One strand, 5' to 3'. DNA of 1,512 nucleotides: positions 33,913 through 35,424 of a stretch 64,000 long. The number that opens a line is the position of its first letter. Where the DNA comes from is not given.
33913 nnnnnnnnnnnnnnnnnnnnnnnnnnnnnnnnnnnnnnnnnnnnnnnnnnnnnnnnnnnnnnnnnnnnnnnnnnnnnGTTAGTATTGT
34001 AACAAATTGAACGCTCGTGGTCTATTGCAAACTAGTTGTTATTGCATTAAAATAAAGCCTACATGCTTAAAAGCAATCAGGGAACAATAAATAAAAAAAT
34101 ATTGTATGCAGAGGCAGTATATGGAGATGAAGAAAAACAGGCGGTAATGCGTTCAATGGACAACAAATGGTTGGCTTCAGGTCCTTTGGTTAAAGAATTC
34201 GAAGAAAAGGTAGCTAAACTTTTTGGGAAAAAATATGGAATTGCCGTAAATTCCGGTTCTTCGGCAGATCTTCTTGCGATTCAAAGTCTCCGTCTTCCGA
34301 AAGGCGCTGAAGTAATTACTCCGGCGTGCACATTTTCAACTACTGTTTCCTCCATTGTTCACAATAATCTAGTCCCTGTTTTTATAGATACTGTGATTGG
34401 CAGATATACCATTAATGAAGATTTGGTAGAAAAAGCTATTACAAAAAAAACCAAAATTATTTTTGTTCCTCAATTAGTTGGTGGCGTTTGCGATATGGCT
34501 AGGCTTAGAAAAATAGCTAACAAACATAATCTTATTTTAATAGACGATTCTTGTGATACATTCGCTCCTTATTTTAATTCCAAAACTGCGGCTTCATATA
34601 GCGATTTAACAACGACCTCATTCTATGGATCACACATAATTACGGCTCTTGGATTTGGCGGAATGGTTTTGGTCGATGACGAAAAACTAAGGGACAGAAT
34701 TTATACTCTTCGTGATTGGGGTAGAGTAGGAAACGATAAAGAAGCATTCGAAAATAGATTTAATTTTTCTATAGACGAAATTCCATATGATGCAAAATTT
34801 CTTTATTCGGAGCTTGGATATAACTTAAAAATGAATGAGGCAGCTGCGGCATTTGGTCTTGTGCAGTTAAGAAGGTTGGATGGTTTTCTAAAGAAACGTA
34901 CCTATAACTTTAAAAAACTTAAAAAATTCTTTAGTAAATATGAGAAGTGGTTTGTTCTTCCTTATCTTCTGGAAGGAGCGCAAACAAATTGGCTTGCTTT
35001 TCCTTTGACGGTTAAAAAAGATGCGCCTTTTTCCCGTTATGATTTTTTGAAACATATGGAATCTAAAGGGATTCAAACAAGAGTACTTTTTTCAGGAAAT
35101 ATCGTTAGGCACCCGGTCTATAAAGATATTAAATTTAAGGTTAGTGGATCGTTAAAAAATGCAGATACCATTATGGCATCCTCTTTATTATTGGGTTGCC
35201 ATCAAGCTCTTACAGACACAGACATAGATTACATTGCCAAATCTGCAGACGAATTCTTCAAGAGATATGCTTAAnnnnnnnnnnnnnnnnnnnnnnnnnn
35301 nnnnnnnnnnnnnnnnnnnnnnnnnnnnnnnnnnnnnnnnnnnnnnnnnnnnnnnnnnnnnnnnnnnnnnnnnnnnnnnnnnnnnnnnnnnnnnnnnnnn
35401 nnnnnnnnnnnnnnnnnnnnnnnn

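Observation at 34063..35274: DegT-family paralog with His in place of the PLP lysine: ColD/E1-type 3-dehydratase signature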

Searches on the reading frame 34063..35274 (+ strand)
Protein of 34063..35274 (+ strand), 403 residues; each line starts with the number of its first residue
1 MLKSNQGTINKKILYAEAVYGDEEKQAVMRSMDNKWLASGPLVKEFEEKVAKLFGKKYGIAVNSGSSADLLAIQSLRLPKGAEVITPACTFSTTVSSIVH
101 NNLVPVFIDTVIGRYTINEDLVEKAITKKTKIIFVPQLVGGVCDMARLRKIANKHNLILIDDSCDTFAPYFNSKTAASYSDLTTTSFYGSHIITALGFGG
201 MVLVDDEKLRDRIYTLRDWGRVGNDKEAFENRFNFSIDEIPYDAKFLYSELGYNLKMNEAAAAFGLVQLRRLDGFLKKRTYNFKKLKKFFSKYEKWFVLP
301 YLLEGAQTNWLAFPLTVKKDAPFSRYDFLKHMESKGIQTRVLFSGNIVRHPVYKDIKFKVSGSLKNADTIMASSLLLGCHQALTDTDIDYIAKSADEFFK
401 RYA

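Call 4: search_protein_families(library=pfam, proteins=[window:34063-35274:+])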
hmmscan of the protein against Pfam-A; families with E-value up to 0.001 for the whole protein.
window:34063-35274:+ (403 aa): 4 families
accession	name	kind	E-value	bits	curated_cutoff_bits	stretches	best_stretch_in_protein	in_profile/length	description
PF01041.23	DegT_DnrJ_EryC1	-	5.4e-87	292.8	19.8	1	22-393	5-357/360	DegT/DnrJ/EryC1/StrS aminotransferase family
PF01053.26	Cys_Met_Meta_PP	-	5.6e-11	42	27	1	41-226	52-236/381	Cys/Met metabolism PLP-dependent enzyme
PF00155.27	Aminotran_1_2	-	4.1e-07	29.9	19.7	1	31-162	30-185/361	Aminotransferase class I and II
PF01212.27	Beta_elim_lyase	-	2e-05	24.5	27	1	33-138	24-137/288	Beta-eliminating lyase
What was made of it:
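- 34063..35274 (+): Gene for a 403-aa His-type (PMP/PLP) nucleotide-sugar 3-dehydratase homolog. It is E1-like in sequence and lacks the Fe-S ligands. Pfam DegT 292.8 bits (call 4).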

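Call 5: search_protein_families(library=ncbifam, proteins=[window:34063-35274:+])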
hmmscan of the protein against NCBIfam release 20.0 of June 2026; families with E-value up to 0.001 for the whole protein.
window:34063-35274:+ (403 aa): 29 families (the best 25 are shown)
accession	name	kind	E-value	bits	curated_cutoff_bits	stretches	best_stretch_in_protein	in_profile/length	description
NF011936.0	PRK15407.1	equivalog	1.3e-111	373.4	423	1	10-401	34-438/440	lipopolysaccharide biosynthesis protein RfbH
TIGR03588.1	PseC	equivalog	1e-57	195.8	423.5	1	14-394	3-375/380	UDP-4-amino-4,6-dideoxy-N-acetyl-beta-L-altrosamine transaminase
TIGR04181.1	NHT_00031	hypoth_equivalog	5.3e-48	163.7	420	1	19-359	7-341/359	LegC family aminotransferase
NF008687.0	PRK11706.1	equivalog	2.7e-37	128.4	375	1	13-399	2-374/375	dTDP-4-amino-4,6-dideoxygalactose transaminase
NF008658.2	PRK11658.1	equivalog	6.7e-36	123.7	631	1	16-393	8-371/379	UDP-4-amino-4-deoxy-L-arabinose aminotransferase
TIGR04427.1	PLP_DesI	equivalog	1.1e-34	120.2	650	1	28-389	38-373/390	dTDP-4-dehydro-6-deoxyglucose aminotransferase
TIGR02379.1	ECA_wecE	subfamily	1.3e-30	106.4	434.85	1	19-339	9-317/376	dTDP-4-amino-4,6-dideoxy-D-glucose transaminase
NF004650.0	PRK05994.1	equivalog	7.9e-09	34.8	667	1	45-171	67-192/427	O-acetylhomoserine aminocarboxypropyltransferase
NF006003.0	PRK08133.1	equivalog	3.2e-08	32.7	522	1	40-164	65-189/396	O-succinylhomoserine sulfhydrylase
TIGR01326.1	OAH_OAS_sulfhy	subfamily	1.2e-07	30.9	495.1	1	41-191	57-208/418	O-acetylhomoserine aminocarboxypropyltransferase/cysteine synthase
NF005871.0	PRK07811.1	equivalog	1.6e-07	30.2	513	1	6-216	28-234/389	cystathionine gamma-synthase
NF006347.0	PRK08574.1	equivalog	2.3e-07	29.9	477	1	14-167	24-176/385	cystathionine gamma-synthase family protein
NF043007.1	CysBLyMetC_Staph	equivalog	3e-07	29.7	700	1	39-217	48-224/378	cystathionine beta-lyase MetC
NF006096.0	PRK08248.1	equivalog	3.6e-07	29.2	726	1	42-193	65-217/431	homocysteine synthase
NF006097.0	PRK08249.1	equivalog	3.7e-07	28.9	600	1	39-218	64-240/402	cystathionine gamma-synthase family protein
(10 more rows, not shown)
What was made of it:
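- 34063..35274 (+): NCBIfam RfbH 373.4 bits against a cut-off of 423 (call 5).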

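Call 6: search_solved_structures(query=window:34063-35274:+, show_alignments=3, max_evalue=1e-20)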
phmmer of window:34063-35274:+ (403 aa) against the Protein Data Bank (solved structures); distinct sequences matched with E-value up to 1e-20: 38.
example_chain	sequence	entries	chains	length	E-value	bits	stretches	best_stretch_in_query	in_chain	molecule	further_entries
3bcx_A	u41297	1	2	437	1.1e-84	288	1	18-399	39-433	CDP-6-deoxy-L-threo-D-glycero-4-hexulose-3-dehydrase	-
3bb8_A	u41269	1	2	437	1.6e-83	284.2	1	18-399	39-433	CDP-4-keto-6-deoxy-D-glucose-3-dehydrase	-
3b8x_A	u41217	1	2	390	2.7e-50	174.8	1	16-392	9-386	Pyridoxamine 5-phosphate-dependent dehydrase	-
2r0t_A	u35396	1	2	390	3.9e-50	174.3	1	16-392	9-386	Pyridoxamine 5-phosphate-dependent dehydrase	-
3gr9_A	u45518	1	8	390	3.9e-50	174.3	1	16-392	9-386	ColD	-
2gms_A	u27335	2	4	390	4e-50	174.3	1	16-392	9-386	Putative pyridoxamine 5-phosphate-dependent dehydrase, Wbdk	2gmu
7b0m_AAA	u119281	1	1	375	3.3e-45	158.1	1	20-216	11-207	Sugar aminotransferase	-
7b0d_A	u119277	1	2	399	5.1e-42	147.6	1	22-259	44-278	Glutamine--scyllo-inositol transaminase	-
3bn1_A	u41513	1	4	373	2.8e-40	141.9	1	22-397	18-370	Perosamine synthetase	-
3dr7_A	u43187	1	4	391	3.2e-40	141.7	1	22-397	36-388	Putative perosamine synthetase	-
3dr4_A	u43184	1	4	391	4.3e-40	141.3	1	22-397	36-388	Putative perosamine synthetase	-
9wvy_A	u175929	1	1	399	9e-38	133.6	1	14-380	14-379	Putative NDP-4-keto-6-deoxyglucose-3-dehydratase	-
5u1z_A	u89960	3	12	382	8.7e-32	113.9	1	32-253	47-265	Putative aminotransferase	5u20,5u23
5u21_A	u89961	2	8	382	1.2e-31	113.5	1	32-253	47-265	Putative aminotransferase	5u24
7l7x_AAA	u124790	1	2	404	1.7e-31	113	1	25-397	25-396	DegT/DnrJ/EryC1/StrS aminotransferase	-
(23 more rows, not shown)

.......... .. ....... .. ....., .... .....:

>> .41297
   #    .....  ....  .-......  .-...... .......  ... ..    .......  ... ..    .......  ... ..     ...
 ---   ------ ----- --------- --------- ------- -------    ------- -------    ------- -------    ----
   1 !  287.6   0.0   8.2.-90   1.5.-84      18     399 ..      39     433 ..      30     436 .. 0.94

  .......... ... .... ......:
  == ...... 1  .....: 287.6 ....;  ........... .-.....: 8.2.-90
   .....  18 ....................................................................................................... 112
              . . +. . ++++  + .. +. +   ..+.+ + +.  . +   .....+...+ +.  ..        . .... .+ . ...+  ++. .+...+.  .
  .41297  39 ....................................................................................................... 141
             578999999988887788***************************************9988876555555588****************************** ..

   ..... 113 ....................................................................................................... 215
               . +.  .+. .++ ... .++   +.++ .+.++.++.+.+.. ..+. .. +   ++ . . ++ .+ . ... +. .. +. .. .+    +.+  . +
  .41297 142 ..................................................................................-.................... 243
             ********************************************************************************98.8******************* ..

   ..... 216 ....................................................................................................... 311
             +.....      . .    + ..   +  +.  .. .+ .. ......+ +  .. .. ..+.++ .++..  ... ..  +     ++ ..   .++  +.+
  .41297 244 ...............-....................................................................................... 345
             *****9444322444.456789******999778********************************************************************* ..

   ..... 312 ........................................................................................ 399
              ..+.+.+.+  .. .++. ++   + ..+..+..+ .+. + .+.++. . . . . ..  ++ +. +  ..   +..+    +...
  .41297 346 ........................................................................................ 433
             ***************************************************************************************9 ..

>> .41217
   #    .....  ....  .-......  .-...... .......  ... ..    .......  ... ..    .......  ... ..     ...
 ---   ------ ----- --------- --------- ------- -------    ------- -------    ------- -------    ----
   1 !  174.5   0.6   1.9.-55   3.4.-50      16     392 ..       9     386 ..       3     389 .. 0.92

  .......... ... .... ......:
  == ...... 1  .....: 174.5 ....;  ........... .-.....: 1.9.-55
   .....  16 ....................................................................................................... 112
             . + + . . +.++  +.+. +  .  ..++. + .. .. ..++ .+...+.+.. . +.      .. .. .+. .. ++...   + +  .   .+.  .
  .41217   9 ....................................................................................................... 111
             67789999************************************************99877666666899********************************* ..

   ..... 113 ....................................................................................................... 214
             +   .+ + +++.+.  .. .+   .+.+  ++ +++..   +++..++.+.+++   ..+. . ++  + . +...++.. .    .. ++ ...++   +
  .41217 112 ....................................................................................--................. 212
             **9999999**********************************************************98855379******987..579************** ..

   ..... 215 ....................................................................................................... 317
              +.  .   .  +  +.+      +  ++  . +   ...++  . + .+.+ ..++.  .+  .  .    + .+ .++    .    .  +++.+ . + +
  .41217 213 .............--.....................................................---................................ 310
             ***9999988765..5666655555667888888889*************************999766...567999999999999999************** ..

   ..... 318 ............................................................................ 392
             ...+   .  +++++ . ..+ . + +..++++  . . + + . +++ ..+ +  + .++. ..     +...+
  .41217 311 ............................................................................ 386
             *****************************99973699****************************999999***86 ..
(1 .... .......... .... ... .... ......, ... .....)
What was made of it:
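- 34063..35274 (+): PDB E1 288 bits and ColD 174 bits (call 6).
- Checked: A pairwise HMMER alignment shifts ColD by one residue (call 6).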

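Call 10: find_encoding_contigs(protein=window:34063-35274:+, flank=10000, max_places=6)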
Protein window:34063-35274:+ (403 aa): no gene with exactly this product is on record in the collection.
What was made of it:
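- Tried and rejected: Exact-sequence lookup of the protein found nothing (call 10).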

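Call 11: find_homologous_proteins(query=window:34063-35271:+, max_evalue=1e-30)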
Query window:34063-35271:+ (403 aa): 6791 proteins with E <= 1e-30 among 8000 candidates; the best 120 are listed.
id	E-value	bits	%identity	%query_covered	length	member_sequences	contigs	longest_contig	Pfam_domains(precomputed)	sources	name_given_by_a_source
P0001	2.8e-256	868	95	100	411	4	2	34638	PF00155.28,PF01212.28,PF01053.27,PF01041.24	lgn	-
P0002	5.7e-255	863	96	100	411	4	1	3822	PF00155.28,PF01053.27,PF01041.24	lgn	-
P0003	9.1e-252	853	94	100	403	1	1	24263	PF00155.28,PF01053.27,PF01041.24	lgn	-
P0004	2.5e-251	851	93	100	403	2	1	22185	PF00155.28,PF01212.28,PF01053.27,PF01041.24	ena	-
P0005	3.0e-250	848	92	100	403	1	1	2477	PF00155.28,PF01212.28,PF01053.27,PF01041.24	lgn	-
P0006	1.9e-249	845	92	100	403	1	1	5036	PF00155.28,PF01212.28,PF01053.27,PF01041.24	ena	-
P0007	2.0e-249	845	92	100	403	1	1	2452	PF00155.28,PF01212.28,PF01053.27,PF01041.24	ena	-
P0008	3.7e-249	844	92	100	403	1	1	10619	PF00155.28,PF01212.28,PF01053.27,PF01041.24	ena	-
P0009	2.6e-248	842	92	100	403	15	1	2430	PF00155.28,PF01212.28,PF01053.27,PF01041.24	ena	-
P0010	3.0e-248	841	91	100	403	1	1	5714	PF00155.28,PF01212.28,PF01053.27,PF01041.24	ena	-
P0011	3.8e-248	841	92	100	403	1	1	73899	PF00155.28,PF01053.27,PF01041.24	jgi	-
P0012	4.9e-248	841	91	100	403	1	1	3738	PF00155.28,PF01212.28,PF01053.27,PF01041.24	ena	-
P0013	8.0e-248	840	91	100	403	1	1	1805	PF00155.28,PF01212.28,PF01053.27,PF01041.24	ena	-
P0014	9.6e-248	840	92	100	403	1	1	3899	PF00155.28,PF01212.28,PF01053.27,PF01041.24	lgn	-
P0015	1.3e-247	839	91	100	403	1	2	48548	PF00155.28,PF01053.27,PF01041.24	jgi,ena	-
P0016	1.6e-246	836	91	100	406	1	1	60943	PF00155.28,PF01053.27,PF01041.24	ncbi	-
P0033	1.1e-229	780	85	100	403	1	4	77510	PF00155.28,PF01212.28,PF01053.27,PF01041.24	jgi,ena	-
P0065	1.4e-190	652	70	100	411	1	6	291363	PF01053.27,PF01041.24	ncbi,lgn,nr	ncbi:DegT/DnrJ/EryC1/StrS family aminotransferase [Candidatus Daviesbacteria bacterium]|nr:DegT/DnrJ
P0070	9.8e-189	645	70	100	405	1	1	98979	PF00155.28,PF01212.28,PF01053.27,PF01041.24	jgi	jgi:CDP-4-dehydro-6-deoxyglucose reductase, E1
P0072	2.9e-187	641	70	99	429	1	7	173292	PF00155.28,PF01212.28,PF01053.27,PF01041.24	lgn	-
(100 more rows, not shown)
